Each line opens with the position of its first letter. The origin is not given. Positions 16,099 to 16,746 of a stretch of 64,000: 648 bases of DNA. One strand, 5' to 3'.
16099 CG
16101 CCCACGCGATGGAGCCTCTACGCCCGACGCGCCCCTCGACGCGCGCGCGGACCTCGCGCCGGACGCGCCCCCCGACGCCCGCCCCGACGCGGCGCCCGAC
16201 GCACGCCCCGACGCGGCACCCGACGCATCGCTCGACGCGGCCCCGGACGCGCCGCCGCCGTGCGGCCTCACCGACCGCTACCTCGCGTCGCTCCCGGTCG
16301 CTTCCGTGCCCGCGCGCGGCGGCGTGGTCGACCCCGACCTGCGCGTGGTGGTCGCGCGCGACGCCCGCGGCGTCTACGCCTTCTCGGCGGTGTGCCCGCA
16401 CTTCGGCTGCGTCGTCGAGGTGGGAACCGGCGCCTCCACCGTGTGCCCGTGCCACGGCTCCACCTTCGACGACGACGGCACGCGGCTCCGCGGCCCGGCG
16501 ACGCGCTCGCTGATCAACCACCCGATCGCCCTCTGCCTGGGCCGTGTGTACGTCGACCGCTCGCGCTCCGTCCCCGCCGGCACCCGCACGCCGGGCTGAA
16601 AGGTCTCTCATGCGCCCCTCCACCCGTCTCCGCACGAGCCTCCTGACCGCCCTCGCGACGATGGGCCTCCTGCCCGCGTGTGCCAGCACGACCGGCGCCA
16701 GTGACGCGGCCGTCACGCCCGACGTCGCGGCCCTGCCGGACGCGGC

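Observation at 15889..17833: Exported redox pair: Tat-signal Rieske [2Fe-2S] protein followed 10 nt later by a lipoprotein with vicinal-Cys cluster and a diiron (ferritin-like) domain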

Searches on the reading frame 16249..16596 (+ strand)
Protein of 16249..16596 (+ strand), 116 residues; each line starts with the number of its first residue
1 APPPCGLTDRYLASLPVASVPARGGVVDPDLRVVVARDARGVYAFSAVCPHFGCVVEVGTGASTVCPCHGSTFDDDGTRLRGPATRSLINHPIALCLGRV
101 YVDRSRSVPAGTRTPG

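Call 37: search_solved_structures(query=window:16249-16596:+, max_evalue=0.001, show_alignments=2)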
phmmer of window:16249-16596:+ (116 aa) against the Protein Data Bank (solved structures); distinct sequences matched with E-value up to 0.001: 76 (the best 60 are shown).
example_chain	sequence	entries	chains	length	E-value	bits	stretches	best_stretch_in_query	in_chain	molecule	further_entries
9rk4_A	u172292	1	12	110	6e-12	49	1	30-112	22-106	Similar to the Rieske Protein II of bc1 complex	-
2e74_D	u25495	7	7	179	1.1e-11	48.2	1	23-94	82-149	Cytochrome b6-f complex iron-sulfur subunit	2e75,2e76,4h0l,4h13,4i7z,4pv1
1vf5_D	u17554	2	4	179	1.1e-11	48.2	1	23-94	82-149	RIESKE IRON-SULFUR PROTEIN | Cytochrome b6-f complex iron-sulfur subunit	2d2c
2zt9_D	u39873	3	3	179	2.3e-11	47.1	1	24-89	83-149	Cytochrome b6-f complex iron-sulfur subunit 1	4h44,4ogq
3azc_A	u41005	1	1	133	2.4e-11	47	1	11-88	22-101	Cytochrome b6-f complex iron-sulfur subunit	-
7zxy_D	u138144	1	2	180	5.2e-11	46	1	20-89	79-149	Cytochrome b6-f complex iron-sulfur subunit 2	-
7r0w_D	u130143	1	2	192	6.1e-11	45.7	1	20-89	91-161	Rieske domain, PetC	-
1rfs_A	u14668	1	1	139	1.3e-10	44.7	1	24-89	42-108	RIESKE PROTEIN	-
8hn2_A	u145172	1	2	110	1.7e-10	44.3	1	12-104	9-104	Cytochrome b6-f complex iron-sulfur subunit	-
6rqf_L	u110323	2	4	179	1.9e-10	44.2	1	24-89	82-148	Cytochrome b6-f complex iron-sulfur subunit, chloroplastic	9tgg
9rk3_A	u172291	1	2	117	2.9e-10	43.5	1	30-106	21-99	Similar to Rieske 2Fe-2S iron sulfur protein (Cytochrome b6-F complex)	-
7qrm_D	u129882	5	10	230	3.1e-10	43.4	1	24-89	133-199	Cytochrome b6-f complex iron-sulfur subunit, chloroplastic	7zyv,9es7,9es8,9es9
1q90_C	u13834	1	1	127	4e-10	43.1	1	24-89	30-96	Cytochrome B6-F complex iron-sulfur subunit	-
3fou_A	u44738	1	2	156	1.7e-08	37.8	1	33-94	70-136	Quinol-cytochrome c reductase, Rieske iron-sulfur subunit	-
1nyk_A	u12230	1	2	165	1.8e-08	37.7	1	34-95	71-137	Rieske iron-sulfur protein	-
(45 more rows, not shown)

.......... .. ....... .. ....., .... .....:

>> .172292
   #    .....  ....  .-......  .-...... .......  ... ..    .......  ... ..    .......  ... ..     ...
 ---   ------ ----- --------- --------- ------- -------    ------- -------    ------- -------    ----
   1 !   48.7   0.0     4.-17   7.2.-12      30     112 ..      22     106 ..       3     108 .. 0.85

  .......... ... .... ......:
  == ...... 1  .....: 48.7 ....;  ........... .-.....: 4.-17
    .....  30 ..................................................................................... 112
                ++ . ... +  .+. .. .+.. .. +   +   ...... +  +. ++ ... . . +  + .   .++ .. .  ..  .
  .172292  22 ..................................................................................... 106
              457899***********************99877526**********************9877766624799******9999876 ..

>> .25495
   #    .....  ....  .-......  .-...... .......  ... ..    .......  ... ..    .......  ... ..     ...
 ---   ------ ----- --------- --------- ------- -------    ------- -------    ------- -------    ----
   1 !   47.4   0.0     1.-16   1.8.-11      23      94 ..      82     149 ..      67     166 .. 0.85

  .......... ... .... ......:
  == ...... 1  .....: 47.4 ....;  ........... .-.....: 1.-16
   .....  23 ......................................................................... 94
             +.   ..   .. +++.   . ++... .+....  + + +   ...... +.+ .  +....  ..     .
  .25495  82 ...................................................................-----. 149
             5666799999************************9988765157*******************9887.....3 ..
